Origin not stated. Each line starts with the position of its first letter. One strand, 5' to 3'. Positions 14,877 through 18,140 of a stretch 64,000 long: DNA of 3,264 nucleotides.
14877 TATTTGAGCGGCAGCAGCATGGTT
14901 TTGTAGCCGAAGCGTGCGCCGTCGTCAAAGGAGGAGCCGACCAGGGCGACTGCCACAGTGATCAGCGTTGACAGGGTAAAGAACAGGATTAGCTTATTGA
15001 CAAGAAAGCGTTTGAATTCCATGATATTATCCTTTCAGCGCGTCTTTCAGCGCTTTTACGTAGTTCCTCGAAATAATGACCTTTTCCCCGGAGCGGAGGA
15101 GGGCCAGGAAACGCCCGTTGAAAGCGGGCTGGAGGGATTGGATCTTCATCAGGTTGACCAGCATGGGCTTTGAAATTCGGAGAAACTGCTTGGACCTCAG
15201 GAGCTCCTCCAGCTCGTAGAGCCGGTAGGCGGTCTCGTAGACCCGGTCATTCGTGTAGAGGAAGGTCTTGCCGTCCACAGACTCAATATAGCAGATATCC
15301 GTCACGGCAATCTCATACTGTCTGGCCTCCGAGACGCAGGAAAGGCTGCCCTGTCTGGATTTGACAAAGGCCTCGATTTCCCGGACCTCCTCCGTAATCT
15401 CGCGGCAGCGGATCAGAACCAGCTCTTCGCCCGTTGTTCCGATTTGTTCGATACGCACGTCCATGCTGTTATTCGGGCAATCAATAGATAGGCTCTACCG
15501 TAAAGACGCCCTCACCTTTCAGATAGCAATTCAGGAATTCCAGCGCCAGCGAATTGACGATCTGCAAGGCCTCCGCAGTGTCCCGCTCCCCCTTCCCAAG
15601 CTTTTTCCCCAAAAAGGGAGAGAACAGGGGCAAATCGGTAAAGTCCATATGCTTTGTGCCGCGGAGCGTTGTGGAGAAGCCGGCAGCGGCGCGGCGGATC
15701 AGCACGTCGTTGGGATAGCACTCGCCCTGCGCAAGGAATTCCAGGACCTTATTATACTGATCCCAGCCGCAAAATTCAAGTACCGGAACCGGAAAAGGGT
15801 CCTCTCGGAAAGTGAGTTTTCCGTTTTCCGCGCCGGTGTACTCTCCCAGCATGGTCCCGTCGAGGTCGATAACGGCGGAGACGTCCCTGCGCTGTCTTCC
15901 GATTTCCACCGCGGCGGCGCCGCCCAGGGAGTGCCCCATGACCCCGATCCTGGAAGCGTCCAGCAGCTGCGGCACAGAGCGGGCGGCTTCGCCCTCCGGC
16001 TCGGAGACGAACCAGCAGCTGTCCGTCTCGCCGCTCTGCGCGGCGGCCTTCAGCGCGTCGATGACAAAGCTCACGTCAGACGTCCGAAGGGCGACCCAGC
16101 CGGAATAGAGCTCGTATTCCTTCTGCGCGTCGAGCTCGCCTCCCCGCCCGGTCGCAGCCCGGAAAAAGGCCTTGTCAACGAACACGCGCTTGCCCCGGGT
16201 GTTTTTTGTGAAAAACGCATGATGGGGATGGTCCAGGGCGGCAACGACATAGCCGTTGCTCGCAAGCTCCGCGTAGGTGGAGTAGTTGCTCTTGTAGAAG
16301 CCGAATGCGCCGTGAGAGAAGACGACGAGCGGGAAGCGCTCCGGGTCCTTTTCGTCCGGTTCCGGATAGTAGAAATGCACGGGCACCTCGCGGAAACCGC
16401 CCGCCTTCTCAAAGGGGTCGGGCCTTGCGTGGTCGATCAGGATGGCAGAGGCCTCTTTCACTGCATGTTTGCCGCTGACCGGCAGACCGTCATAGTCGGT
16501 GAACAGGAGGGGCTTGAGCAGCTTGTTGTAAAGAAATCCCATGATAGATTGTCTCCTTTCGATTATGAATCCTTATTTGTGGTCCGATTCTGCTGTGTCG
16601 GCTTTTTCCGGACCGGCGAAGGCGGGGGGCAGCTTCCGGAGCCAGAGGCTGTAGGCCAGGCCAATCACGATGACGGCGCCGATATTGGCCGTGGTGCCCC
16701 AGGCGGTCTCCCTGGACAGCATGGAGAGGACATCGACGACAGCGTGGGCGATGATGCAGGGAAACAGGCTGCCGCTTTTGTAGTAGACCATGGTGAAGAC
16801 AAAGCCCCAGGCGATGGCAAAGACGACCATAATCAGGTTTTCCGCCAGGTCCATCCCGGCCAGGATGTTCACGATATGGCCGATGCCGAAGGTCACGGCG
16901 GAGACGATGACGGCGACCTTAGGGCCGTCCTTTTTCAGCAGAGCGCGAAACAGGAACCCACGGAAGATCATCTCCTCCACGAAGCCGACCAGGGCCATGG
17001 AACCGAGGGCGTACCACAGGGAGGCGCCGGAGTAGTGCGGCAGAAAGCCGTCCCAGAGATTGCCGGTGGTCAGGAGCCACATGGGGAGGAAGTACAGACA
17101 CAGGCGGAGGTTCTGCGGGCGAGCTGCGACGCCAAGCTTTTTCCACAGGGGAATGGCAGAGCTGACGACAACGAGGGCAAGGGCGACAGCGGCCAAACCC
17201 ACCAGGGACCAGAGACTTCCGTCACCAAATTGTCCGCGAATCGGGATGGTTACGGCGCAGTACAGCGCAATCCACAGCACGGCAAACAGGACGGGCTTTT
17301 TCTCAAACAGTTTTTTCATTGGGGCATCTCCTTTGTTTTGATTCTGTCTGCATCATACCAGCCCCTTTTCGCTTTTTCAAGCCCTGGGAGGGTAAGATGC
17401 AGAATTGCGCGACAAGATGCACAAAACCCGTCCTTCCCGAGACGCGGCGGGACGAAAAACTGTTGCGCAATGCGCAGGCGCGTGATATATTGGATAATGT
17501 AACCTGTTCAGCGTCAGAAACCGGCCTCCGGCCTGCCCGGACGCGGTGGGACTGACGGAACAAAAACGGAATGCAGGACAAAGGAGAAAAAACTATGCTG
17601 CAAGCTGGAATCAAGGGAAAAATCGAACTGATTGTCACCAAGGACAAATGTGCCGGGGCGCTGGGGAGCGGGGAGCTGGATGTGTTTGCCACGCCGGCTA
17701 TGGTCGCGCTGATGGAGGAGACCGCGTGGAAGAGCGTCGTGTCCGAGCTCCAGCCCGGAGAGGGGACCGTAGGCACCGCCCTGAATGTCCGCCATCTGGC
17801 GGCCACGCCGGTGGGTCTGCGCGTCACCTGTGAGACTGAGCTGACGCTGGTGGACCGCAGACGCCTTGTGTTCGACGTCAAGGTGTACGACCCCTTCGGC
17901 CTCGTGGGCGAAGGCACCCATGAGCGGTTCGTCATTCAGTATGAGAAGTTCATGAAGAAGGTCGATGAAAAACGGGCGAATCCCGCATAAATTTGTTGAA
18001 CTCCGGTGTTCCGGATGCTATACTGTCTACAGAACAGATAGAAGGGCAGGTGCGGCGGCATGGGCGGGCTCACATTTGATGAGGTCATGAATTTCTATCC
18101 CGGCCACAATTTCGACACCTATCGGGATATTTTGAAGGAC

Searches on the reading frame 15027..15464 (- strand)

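Call 12: search_protein_families(library=pfam, proteins=[window:15027-15464:-], max_evalue=0.01)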
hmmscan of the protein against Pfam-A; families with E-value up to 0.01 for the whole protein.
window:15027-15464:- (145 aa): 1 family
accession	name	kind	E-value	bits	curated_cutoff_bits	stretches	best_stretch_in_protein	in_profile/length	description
PF04397.21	LytTR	-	5.1e-27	94.4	22.6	1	48-143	2-97/98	LytTr DNA-binding domain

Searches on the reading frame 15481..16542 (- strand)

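Call 12: search_protein_families(library=pfam, proteins=[window:15481-16542:-], max_evalue=0.01)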
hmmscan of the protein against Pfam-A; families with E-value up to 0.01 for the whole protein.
window:15481-16542:- (353 aa): 6 families
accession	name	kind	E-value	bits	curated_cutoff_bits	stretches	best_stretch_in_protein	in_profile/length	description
PF03403.19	PAF-AH_p_II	-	2.2e-22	79.6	20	1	66-341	96-352/372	Platelet-activating factor acetylhydrolase, isoform II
PF12697.13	Abhydrolase_6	-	5.4e-05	24.4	26.3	1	73-236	1-94/217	Alpha/beta hydrolase family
PF12740.14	PETase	-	0.0001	22.2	28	1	187-227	115-155/263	PET hydrolase-like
PF12146.15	Hydrolase_4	-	0.0011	18.8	27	0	199-225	78-105/239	Serine aminopeptidase, S33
PF01738.24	DLH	-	0.0016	18.5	21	0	66-229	10-129/217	Dienelactone hydrolase family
PF07224.18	Chlorophyllase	-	0.0095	15.2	26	0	68-102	40-74/301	Chlorophyllase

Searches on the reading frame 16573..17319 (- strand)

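Call 12: search_protein_families(library=pfam, proteins=[window:16573-17319:-], max_evalue=0.01)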
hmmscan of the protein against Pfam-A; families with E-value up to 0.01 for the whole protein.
window:16573-17319:- (248 aa): 1 family
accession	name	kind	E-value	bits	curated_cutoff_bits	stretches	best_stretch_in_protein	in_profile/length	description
PF02517.21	Rce1-like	-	3.4e-22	79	22.4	1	100-197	4-92/93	Type II CAAX prenyl endopeptidase Rce1-like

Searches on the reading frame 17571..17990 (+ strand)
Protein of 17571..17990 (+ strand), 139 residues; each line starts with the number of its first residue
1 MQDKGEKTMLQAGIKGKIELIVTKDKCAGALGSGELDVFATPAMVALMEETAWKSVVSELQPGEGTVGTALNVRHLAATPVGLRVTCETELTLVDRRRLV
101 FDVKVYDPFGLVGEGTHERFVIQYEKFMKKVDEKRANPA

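Call 12: search_protein_families(library=pfam, proteins=[window:17571-17990:+], max_evalue=0.01)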
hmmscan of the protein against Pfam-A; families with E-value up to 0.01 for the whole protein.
window:17571-17990:+ (139 aa): 2 families
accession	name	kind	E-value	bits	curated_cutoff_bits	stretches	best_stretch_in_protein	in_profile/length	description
PF22636.2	FlK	-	2.8e-36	124.2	27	1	22-124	1-102/103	Fluoroacetyl-CoA-specific thioesterase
PF03061.28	4HBT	-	3.7e-07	30.8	20.6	1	43-107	8-72/79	Thioesterase superfamily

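Call 37: find_encoding_contigs(protein=window:17595-17990:+, flank=6000, max_places=10)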
Protein window:17595-17990:+ (131 aa): 23 contigs read that carry it; 4 places shown.
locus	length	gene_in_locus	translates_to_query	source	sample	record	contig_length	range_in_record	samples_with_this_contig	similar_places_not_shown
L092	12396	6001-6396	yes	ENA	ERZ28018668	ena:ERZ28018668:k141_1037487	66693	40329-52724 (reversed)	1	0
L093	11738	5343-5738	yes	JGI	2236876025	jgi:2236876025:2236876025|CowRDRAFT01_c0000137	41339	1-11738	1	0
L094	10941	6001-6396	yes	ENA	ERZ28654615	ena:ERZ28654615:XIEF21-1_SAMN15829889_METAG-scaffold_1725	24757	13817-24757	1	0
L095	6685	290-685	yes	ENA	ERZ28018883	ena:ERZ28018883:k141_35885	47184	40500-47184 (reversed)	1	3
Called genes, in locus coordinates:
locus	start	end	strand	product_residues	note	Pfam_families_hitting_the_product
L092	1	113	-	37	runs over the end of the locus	-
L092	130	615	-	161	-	PF03358:FMN_red (faint), PF12682:Flavodoxin_4 (faint), PF12724:Flavodoxin_5 (faint)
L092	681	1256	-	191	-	PF01863:YgjP-like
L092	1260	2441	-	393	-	-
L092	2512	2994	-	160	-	PF00293:NUDIX, PF14815:NUDIX_4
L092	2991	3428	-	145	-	-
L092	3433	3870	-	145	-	PF04397:LytTR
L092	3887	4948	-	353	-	PF03403:PAF-AH_p_II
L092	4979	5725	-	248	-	PF02517:Rce1-like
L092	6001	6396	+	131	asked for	PF22636:FlK, PF03061:4HBT (weak)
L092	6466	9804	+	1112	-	PF13289:SIR2_2, PF25199:nSTAND_NTPase5 (weak)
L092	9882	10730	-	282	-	PF04055:Radical_SAM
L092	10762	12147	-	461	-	PF02900:LigB, PF01871:AMMECR1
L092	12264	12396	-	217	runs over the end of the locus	PF00583:Acetyltransf_1, PF13508:Acetyltransf_7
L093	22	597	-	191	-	PF01863:YgjP-like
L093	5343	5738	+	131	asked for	PF22636:FlK, PF03061:4HBT (weak)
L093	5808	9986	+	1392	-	PF13289:SIR2_2, PF13191:AAA_16 (faint), PF25199:nSTAND_NTPase5 (weak), PF21259:Rgg_C (faint), PF25358:PH_fung_RdRP (faint), PF14477:Mso1_C (faint)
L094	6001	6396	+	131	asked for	PF22636:FlK, PF03061:4HBT (weak)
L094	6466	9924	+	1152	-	PF13289:SIR2_2, PF13191:AAA_16 (faint), PF25199:nSTAND_NTPase5 (weak)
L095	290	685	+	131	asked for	PF22636:FlK, PF03061:4HBT (weak)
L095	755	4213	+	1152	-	PF13289:SIR2_2, PF13191:AAA_16 (faint), PF25199:nSTAND_NTPase5 (weak)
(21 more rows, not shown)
